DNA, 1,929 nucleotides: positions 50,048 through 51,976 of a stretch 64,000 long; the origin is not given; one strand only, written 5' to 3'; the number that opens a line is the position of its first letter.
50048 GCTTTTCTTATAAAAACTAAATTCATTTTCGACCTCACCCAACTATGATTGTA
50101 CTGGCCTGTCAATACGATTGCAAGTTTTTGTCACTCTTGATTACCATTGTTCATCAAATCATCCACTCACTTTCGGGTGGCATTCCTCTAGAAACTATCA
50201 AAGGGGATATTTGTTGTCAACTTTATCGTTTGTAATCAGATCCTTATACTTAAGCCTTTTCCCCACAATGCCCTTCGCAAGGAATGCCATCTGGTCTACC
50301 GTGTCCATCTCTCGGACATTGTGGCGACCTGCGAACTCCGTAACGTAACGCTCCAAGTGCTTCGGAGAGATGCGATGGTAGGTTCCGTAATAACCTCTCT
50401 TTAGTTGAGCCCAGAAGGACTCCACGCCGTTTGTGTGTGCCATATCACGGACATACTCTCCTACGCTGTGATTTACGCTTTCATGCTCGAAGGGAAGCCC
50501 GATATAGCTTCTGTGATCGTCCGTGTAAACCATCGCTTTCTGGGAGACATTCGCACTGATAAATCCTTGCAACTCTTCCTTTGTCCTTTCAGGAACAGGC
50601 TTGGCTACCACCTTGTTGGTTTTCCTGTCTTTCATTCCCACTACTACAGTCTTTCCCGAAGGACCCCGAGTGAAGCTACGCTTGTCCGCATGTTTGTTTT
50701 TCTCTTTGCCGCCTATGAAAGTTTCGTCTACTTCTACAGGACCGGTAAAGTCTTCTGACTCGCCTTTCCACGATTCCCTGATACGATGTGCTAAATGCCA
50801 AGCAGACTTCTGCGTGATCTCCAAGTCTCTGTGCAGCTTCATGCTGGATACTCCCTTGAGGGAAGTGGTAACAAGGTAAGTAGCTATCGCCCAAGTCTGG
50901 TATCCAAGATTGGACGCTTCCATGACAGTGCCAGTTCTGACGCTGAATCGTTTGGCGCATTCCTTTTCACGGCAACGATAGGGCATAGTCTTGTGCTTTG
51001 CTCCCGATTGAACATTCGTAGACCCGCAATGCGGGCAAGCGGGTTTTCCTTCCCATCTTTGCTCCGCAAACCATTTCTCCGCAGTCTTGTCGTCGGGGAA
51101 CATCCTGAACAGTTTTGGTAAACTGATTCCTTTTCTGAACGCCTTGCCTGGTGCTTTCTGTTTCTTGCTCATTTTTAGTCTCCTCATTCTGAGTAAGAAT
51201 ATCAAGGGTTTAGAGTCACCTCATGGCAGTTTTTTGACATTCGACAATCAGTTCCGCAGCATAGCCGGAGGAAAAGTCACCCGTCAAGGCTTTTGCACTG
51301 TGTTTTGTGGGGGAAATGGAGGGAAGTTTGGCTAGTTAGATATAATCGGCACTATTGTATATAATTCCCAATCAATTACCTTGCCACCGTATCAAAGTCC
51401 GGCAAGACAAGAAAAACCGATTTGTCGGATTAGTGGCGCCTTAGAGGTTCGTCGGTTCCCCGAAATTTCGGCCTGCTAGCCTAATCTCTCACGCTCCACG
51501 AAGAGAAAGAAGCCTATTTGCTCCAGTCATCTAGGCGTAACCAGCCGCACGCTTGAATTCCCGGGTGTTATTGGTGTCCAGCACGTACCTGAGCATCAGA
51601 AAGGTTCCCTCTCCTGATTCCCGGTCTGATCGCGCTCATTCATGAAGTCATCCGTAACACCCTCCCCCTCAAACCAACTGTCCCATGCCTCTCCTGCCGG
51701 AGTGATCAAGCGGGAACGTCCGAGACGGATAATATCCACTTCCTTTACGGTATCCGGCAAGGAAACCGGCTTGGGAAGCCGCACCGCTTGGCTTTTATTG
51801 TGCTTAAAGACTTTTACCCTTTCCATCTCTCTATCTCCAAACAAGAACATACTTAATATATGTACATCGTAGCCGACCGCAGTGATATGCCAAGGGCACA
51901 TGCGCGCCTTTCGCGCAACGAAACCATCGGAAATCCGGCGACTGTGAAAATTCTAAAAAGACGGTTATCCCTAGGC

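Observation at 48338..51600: IS1595-family element (about 3 kb) with ClpP-like and lipoprotein passengers, inserted at a vapBC locus leaving a truncated vapC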

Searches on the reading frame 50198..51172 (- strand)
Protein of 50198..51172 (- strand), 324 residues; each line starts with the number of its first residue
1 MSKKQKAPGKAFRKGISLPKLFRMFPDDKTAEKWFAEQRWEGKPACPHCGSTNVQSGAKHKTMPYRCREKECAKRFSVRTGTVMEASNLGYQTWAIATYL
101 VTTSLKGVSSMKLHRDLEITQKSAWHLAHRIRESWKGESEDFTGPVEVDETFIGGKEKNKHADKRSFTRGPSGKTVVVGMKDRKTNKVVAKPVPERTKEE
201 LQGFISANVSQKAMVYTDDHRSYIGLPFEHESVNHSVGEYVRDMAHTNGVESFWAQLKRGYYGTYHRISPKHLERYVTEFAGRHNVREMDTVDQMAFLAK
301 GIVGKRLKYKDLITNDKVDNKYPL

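Call 6: search_protein_families(library=pfam, proteins=[window:50198-51172:-], max_evalue=0.01)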
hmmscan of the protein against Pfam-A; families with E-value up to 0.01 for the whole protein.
window:50198-51172:- (324 aa): 2 families
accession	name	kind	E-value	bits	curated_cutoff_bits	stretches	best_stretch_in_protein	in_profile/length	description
PF12762.13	DDE_Tnp_IS1595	-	1.6e-40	139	27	1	143-285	3-153/153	ISXO2-like transposase domain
PF12760.12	Zn_ribbon_IS1595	-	1.4e-05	25.4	25.4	1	26-74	1-45/46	Transposase zinc-ribbon domain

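Call 8: search_protein_families(library=ncbifam, proteins=[window:50198-51172:-], max_evalue=0.1)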
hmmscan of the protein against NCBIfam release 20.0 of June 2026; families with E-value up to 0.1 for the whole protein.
window:50198-51172:- (324 aa): 4 families
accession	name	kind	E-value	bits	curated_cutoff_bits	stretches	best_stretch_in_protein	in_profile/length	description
NF033547.1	transpos_IS1595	equivalog_domain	8.1e-53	179.5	75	1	87-287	2-215/215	IS1595 family transposase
NF033558.1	transpos_IS1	equivalog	5.1e-06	26.6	100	1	46-254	1-186/199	IS1 family transposase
NF050000.1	IS1_IS1595_Zn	domain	0.0019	18.7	28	1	46-77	1-32/34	IS1/IS1595 family N-terminal zinc-binding domain-containing protein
NF048018.1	IS256_N_4Cys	domain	0.026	15.1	27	1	45-76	1-31/31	transposase-like zinc-binding domain-containing protein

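Call 9: search_protein_families(library=padloc, proteins=[window:50198-51172:-], max_evalue=0.1)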
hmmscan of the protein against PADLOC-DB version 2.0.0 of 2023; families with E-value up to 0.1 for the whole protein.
window:50198-51172:- (324 aa): 1 family
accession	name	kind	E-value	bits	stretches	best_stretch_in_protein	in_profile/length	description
PDLC03393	REase_II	-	0.014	11.6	1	228-280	513-568/624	Type II nicking endonuclease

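Call 11: find_encoding_contigs(protein=window:50198-51172:-, flank=10000, max_places=10)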
Protein window:50198-51172:- (324 aa): no gene with exactly this product is on record in the collection.

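Call 13: find_related_loci(query=window:50198-51172:-, collection=genome_contigs, flank=6000)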
Query window:50198-51172:- (324 aa) in genome_contigs; peptide patterns used: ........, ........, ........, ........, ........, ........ (x = any residue, [..] = any of these).
162 stretches matched a pattern; 137 encode a relative of the query (tblastn E <= 1e-3); the best 80 are kept; 80 distinct loci.
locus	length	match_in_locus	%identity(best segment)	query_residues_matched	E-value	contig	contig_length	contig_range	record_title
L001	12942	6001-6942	87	1-314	0e+0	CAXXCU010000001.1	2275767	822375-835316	MAG: Thermodesulfobacteriota bacterium isolate 4efedf9e-3e77-46ca-ab62-2aefeacd466c genome assembly, contig: contig_1, w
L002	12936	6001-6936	87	1-312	0e+0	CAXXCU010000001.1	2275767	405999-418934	MAG: Thermodesulfobacteriota bacterium isolate 4efedf9e-3e77-46ca-ab62-2aefeacd466c genome assembly, contig: contig_1, w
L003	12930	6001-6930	67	5-313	2e-144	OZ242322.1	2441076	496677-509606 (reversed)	MAG: Thermodesulfobacteriota bacterium isolate 3e42ac3d-59cd-46c6-8b9e-c6275ce6f8c4 genome assembly, chromosome: 1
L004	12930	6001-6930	67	5-313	2e-144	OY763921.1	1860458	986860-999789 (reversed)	MAG: Thermodesulfobacteriota bacterium isolate 558d1e46-7206-424d-903a-c7a0170f7b97 genome assembly, chromosome: 1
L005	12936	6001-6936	66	5-314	2e-142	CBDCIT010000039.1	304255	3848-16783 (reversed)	MAG: Alphaproteobacteria bacterium isolate 6f6e3e0c-7eb1-4112-bf4b-d3f3be48152c genome assembly, contig: contig_39, whol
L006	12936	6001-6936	66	5-314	6e-142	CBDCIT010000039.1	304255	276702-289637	MAG: Alphaproteobacteria bacterium isolate 6f6e3e0c-7eb1-4112-bf4b-d3f3be48152c genome assembly, contig: contig_39, whol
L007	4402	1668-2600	67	3-315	5e-145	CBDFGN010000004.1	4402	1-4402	MAG: Cyclobacteriaceae bacterium isolate 8b4e553e-e984-452d-aaef-aea5a6f15c9e genome assembly, contig: contig_4, whole g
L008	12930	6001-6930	67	5-313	7e-142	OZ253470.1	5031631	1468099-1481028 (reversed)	MAG: Alphaproteobacteria bacterium isolate a7ccd9af-0c44-4f0a-977f-77d708feff14 genome assembly, chromosome: 1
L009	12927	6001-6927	65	3-313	1e-139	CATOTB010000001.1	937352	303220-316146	MAG: Candidatus Dadabacteria bacterium isolate 53d7d3e8-6880-4aca-9e2b-20875a3a41b8 genome assembly, contig: contig_1, w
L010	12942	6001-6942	64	5-313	1e-136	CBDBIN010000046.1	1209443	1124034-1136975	MAG: Terriglobia bacterium isolate d1c3b3d4-6a15-40f0-a509-e9ece1a5a339 genome assembly, contig: contig_46, whole genome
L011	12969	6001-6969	62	5-320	2e-136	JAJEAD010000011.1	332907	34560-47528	MAG: Gammaproteobacteria bacterium isolate jk18x7bins.3 k141_982967, whole genome shotgun sequence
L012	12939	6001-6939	64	5-313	4e-136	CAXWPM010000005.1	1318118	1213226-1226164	MAG: Terriglobia bacterium isolate efbce1b4-a74b-437b-95db-3f9b3cfe51ac genome assembly, contig: contig_5, whole genome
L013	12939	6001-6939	64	5-313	4e-136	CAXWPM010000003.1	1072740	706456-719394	MAG: Terriglobia bacterium isolate efbce1b4-a74b-437b-95db-3f9b3cfe51ac genome assembly, contig: contig_3, whole genome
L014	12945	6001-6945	65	1-313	3e-135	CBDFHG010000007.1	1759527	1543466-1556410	MAG: Thermohalobaculum sp. isolate 6f21eef3-4e04-431d-82cf-8d107b5bd39d genome assembly, contig: contig_7, whole genome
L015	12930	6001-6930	71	5-314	1e-152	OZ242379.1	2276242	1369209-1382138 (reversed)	MAG: Thermodesulfobacteriota bacterium isolate 9d136334-0537-4e9a-b9f8-abb272cb9b29 genome assembly, chromosome: 1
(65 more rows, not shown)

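Call 58: search_dna_similar(query=window:50198-51172:-, collection=plasmids, mode=protein, max_rows=25)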
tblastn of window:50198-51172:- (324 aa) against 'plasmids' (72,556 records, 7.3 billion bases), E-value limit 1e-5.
Records with a match: 451; places in all: 636; records where one place covers at least 80% of the query: 286.
Best place of each record, by identity: <60% 451.
By first word of the organism name: Sinorhizobium 33; Pseudosulfitobacter 30; Ralstonia 29; Acinetobacter 29; Xanthomonas 18; Rhizobium 16; Mesorhizobium 13; Haloarcula 11; Agrobacterium 9; Bacteroides 8; and 116 more.
By predicted mobility (MOB-suite, as given by PLSDB): non-mobilizable 246; conjugative 116; mobilizable 89.
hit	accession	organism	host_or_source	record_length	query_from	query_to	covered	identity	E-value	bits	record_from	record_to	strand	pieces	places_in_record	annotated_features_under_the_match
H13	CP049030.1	Rhodobacteraceae bacterium SC52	Apostichopus japonicus,pure ...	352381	8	298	90%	44.3%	3e-69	241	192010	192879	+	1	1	none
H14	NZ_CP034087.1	Methylocystis rosea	cell culture,groundwater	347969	17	314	92%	40.0%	5e-58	208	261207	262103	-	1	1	IS1595 family transposase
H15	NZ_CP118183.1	Entomospira culicis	Culex pipiens,cell culture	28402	17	313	92%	38.2%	4e-56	203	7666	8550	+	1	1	IS1595 family transposase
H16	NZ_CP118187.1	Entomospira culicis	Culex pipiens,cell culture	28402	17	313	92%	38.2%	4e-56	203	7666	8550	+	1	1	IS1595 family transposase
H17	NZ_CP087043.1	Pseudosulfitobacter pseudonitzschiae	Mediolabrus comicus,The surface ...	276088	40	310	84%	40.1%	3e-45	171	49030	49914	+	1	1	IS1595 family transposase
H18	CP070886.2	Pseudosulfitobacter pseudonitzschiae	Skeletonema costatum,The surface ...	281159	40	310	84%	40.1%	3e-45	171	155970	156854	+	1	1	IS1595 family transposase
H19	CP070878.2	Pseudosulfitobacter pseudonitzschiae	Skeletonema costatum,The surface ...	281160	40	310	84%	40.1%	3e-45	171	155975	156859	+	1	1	IS1595 family transposase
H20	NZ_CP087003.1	Pseudosulfitobacter pseudonitzschiae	Skeletonema costatum,The surface ...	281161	40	310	84%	40.1%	3e-45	171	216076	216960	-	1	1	IS1595 family transposase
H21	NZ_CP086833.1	Pseudosulfitobacter pseudonitzschiae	Trieres chinensis,The surface seawater ...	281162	40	310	84%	40.1%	3e-45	171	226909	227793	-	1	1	IS1595 family transposase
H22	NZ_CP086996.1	Pseudosulfitobacter pseudonitzschiae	Skeletonema costatum,The surface ...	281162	40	310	84%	40.1%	3e-45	171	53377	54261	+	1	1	IS1595 family transposase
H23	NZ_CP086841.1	Pseudosulfitobacter pseudonitzschiae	Trieres chinensis,The surface seawater ...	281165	40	310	84%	40.1%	3e-45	171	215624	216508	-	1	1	IS1595 family transposase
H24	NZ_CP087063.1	Pseudosulfitobacter pseudonitzschiae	Mediolabrus comicus,The surface ...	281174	40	310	84%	40.1%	3e-45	171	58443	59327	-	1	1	IS1595 family transposase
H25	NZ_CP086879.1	Pseudosulfitobacter pseudonitzschiae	Skeletonema costatum,The surface ...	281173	40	310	84%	40.1%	3e-45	171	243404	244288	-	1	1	IS1595 family transposase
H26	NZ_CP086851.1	Pseudosulfitobacter pseudonitzschiae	Skeletonema costatum,The surface ...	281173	40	310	84%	40.1%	3e-45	171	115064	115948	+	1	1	IS1595 family transposase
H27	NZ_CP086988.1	Pseudosulfitobacter pseudonitzschiae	Skeletonema costatum,The surface ...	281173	40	310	84%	40.1%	3e-45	171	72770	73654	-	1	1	IS1595 family transposase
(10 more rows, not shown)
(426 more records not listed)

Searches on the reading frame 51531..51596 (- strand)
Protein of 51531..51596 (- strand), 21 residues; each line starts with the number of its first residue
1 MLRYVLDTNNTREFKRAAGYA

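Call 6: search_protein_families(library=pfam, proteins=[window:51531-51596:-], max_evalue=0.01)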
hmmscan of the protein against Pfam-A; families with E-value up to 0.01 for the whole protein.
window:51531-51596:- (21 aa): 0 families

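Call 8: search_protein_families(library=ncbifam, proteins=[window:51531-51596:-], max_evalue=0.1)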
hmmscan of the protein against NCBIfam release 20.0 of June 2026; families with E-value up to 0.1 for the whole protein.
window:51531-51596:- (21 aa): 0 families

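Call 30: search_solved_structures(query=window:51534-51596:-, max_evalue=10, show_alignments=5)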
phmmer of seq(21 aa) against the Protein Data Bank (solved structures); distinct sequences matched with E-value up to 10: 25.
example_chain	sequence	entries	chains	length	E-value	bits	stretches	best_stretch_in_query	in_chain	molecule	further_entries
3wwa_A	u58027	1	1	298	0.00014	23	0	4-19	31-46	Pizza7H protein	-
6ren_A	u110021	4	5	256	0.00017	22.7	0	4-19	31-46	3fPizza6-SH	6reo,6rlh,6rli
3ww9_A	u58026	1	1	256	0.00031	22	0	4-19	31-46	pizza6 protein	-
6qsd_A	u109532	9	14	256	0.00034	21.9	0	4-19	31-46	Pizza6S | Pizza6-S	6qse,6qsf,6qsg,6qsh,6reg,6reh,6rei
6rej_A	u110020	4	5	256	0.00034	21.9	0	4-19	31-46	Pizza6-SH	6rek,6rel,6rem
6f0t_A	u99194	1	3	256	0.00034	21.9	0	4-19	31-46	Pizza6-SFW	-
7zph_A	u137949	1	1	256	0.0017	20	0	4-19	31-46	Pizza6-TNK-RSH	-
7zpw_A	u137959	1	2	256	0.0018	19.9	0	4-19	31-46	Pizza6-TSK-TSH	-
7zpz_A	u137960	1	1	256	0.0026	19.4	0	4-19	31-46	Pizza6-TSR-TSH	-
7zcj_A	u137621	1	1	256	0.0031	19.3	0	4-19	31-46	Pizza6-TNH-TSH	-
7zq2_A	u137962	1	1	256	0.0031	19.2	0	4-19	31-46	Pizza6-RSH-TSH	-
7zqg_A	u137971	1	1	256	0.0032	19.2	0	4-19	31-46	Pizza6-KSH-TSH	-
6f0s_A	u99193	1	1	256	0.0034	19.1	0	4-19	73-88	Pizza6-SYW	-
3tnd_A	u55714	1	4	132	0.025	16.7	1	5-19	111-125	tRNA(fMet)-specific endonuclease VapC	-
9h6a_A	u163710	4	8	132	0.026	16.7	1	5-19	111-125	tRNA(fMet)-specific endonuclease VapC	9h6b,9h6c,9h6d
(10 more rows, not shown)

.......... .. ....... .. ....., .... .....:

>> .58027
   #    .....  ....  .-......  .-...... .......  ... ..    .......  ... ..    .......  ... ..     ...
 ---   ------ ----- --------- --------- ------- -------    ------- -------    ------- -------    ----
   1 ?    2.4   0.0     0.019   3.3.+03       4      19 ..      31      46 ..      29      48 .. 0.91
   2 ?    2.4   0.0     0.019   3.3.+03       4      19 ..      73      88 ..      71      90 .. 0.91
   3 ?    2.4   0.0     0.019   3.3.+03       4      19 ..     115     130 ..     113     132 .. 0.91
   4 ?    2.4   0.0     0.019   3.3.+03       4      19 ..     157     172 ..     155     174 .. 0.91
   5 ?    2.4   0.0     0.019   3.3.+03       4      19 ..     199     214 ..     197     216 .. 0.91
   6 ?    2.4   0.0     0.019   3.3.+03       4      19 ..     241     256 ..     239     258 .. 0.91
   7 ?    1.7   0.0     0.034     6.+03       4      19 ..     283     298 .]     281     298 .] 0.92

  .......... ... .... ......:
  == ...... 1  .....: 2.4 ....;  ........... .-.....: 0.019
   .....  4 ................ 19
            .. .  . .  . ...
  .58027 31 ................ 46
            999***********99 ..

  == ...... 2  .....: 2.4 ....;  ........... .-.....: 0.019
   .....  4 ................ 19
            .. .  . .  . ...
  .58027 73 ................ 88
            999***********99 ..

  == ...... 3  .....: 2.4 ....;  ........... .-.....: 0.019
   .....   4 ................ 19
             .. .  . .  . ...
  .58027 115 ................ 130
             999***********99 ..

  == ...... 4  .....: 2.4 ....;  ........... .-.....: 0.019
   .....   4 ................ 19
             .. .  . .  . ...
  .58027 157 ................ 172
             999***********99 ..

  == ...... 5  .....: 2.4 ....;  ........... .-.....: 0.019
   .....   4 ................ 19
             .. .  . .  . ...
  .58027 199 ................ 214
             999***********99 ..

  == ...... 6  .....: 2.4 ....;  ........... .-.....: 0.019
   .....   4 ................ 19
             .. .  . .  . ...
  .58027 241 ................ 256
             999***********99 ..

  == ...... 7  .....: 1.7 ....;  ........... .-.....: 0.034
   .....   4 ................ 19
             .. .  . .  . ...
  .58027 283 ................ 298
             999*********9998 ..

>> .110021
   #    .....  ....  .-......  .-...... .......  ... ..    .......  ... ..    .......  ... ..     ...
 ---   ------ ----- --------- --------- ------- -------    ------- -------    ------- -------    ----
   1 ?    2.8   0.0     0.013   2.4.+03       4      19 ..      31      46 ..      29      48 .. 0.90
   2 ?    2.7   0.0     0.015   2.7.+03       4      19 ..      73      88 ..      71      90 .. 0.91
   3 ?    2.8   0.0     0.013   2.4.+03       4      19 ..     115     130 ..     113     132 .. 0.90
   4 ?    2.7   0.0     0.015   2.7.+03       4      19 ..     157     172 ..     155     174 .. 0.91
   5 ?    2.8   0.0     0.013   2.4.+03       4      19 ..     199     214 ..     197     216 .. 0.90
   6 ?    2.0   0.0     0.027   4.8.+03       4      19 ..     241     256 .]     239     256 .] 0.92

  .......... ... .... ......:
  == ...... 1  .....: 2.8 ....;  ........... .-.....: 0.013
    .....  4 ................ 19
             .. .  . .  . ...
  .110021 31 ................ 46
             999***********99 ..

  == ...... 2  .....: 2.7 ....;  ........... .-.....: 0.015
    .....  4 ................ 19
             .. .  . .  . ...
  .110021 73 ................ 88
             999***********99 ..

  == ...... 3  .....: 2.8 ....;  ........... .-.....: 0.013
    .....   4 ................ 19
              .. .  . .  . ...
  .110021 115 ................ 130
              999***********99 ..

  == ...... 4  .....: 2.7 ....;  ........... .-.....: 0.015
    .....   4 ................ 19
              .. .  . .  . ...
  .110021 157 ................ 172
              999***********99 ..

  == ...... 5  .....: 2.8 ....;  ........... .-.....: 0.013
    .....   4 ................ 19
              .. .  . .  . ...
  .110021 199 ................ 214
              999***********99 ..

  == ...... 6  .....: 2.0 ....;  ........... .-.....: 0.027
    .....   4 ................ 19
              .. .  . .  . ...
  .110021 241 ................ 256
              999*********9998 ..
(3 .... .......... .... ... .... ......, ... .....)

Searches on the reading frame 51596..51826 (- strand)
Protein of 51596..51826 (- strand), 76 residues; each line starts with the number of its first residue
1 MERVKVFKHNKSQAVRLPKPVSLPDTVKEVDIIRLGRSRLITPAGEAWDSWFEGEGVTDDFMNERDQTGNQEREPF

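Call 6: search_protein_families(library=pfam, proteins=[window:51596-51826:-], max_evalue=0.01)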
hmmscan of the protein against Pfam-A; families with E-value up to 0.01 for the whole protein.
window:51596-51826:- (76 aa): 0 families

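Call 8: search_protein_families(library=ncbifam, proteins=[window:51596-51826:-], max_evalue=0.1)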
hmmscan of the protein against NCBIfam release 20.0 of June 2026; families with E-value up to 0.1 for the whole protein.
window:51596-51826:- (76 aa): 2 families
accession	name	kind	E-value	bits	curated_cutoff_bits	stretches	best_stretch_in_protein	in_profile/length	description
NF040493.1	TA_anti_VapB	subfamily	4.2e-31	106.9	60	1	4-76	1-73/73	type II toxin-antitoxin system VapB family antitoxin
NF047862.1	VapBLeptosp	equivalog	2.5e-19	69.1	100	1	1-75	1-75/76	type II toxin-antitoxin system antitoxin VapB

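Call 9: search_protein_families(library=padloc, proteins=[window:51596-51826:-], max_evalue=0.1)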
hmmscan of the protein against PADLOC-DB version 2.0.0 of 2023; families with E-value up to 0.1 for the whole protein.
window:51596-51826:- (76 aa): 0 families

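Call 31: search_dna_similar(query=window:51596-51826:-, collection=plasmids, mode=protein, max_rows=12)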
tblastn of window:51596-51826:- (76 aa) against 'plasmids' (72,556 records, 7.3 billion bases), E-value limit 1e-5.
Records with a match: 1998; places in all: 2216; records where one place covers at least 80% of the query: 1997.
Best place of each record, by identity: 60-80% 1048; <60% 950.
By first word of the organism name: Escherichia 1262; Salmonella 278; Shigella 138; Piscirickettsia 78; Klebsiella 59; Serratia 17; Acetobacter 16; Edwardsiella 13; Cereibacter 13; Agrobacterium 12; and 36 more.
By predicted mobility (MOB-suite, as given by PLSDB): conjugative 1556; non-mobilizable 240; mobilizable 202.
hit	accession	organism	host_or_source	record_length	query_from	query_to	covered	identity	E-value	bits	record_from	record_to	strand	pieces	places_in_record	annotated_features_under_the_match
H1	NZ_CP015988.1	Sphingobium sp. EP60837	cell culture,soil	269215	1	76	100%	68.4%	4e-29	114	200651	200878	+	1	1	vapB: type II toxin-antitoxin system VapB family antitoxin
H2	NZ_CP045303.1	Azotobacter salinestris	cell culture,soil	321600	1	76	100%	67.1%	2e-28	112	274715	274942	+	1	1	vapB: type II toxin-antitoxin system VapB family antitoxin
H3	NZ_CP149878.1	Rhizobium sp. T1473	Medicago sativa,Cell Culture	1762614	1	76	100%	67.1%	7e-28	110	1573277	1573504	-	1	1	none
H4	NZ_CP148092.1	Rhizobium sp. T1470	Medicago sativa,cell culture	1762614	1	76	100%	67.1%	7e-28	110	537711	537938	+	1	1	none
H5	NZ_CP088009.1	Rhizobium sp. T136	Melilotus albus,Cell culture,root nodule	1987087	1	76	100%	67.1%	7e-28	110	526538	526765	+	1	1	none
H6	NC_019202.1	Pseudomonas aeruginosa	airways of a cystic fibrosis patient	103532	1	76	100%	67.1%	3e-23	97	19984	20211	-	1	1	vapB: type II toxin-antitoxin system VapB family antitoxin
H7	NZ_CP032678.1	Pseudomonas sp. Leaf58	Arabidopsis,whole organism,phyllosphere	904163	1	76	100%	65.8%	1e-27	110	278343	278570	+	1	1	vapB: type II toxin-antitoxin system VapB family antitoxin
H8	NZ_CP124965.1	Agrobacterium tumefaciens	lilac,cell culture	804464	1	76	100%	65.8%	5e-27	108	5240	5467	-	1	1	vapB: type II toxin-antitoxin system VapB family antitoxin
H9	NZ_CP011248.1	Agrobacterium tumefaciens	Achillea ptarmica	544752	1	76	100%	65.8%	5e-27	108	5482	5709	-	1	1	vapB: type II toxin-antitoxin system VapB family antitoxin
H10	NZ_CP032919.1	Agrobacterium tumefaciens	-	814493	1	76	100%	65.8%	5e-27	108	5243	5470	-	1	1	vapB: type II toxin-antitoxin system VapB family antitoxin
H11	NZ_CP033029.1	Agrobacterium tumefaciens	-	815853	1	76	100%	65.8%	5e-27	108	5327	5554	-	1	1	vapB: type II toxin-antitoxin system VapB family antitoxin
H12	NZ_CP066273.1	Agrobacterium tumefaciens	-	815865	1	76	100%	65.8%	5e-27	108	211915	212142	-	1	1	vapB: type II toxin-antitoxin system VapB family antitoxin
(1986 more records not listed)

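Call 32: get_annotated_region(hit=H1, flank=800)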
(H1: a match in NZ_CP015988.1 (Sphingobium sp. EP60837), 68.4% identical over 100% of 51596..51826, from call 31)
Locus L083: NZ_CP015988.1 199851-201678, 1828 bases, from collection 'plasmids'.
description: Sphingobium sp. EP60837 plasmid pEP1, complete sequence
organism: Sphingobium sp. EP60837 (NCBI taxid 1855519)
taxonomy: Bacteria; Pseudomonadota; Alphaproteobacteria; Sphingomonadales; Sphingomonadaceae; Sphingobium; Sphingobium sp. EP60837
host: -; source: cell culture,soil; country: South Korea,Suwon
typing (MOB-suite, as given by PLSDB): conjugative; relaxase MOBF; mating-pair formation MPF_F
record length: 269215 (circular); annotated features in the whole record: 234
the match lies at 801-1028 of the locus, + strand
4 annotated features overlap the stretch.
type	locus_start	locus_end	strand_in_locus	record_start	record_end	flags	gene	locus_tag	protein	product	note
CDS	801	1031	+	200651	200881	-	vapB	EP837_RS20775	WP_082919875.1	type II toxin-antitoxin system VapB family antitoxin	-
CDS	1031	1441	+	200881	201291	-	vapC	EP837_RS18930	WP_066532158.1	tRNA(fMet)-specific endonuclease VapC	-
CDS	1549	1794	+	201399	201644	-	-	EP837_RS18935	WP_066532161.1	AbrB/MazE/SpoVT family DNA-binding domain-containing protein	-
CDS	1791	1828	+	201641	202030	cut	-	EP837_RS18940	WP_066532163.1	type II toxin-antitoxin system VapC family toxin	-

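Call 33: get_annotated_region(hit=H2, flank=800)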
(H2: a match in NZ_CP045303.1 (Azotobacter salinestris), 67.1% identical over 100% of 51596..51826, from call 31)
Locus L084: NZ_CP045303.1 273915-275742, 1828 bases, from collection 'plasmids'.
description: Azotobacter salinestris strain KACC 13899 plasmid unnamed1, complete sequence
organism: Azotobacter salinestris (NCBI taxid 69964)
taxonomy: Bacteria; Pseudomonadota; Gammaproteobacteria; Pseudomonadales; Pseudomonadaceae; Azotobacter; Azotobacter salinestris
host: -; source: cell culture,soil; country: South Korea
typing (MOB-suite, as given by PLSDB): conjugative; replicon rep_cluster_1301; relaxase MOBH; mating-pair formation MPF_F
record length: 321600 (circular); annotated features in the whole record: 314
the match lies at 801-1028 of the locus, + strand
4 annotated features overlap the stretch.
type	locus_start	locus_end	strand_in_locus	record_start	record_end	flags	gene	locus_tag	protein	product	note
CDS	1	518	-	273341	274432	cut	-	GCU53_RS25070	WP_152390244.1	MBL fold metallo-hydrolase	-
CDS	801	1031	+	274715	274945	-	vapB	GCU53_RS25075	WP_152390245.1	type II toxin-antitoxin system VapB family antitoxin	-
CDS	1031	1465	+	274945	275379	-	vapC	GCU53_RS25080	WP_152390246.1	tRNA(fMet)-specific endonuclease VapC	-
CDS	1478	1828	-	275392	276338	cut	-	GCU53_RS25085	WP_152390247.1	IS630 family transposase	-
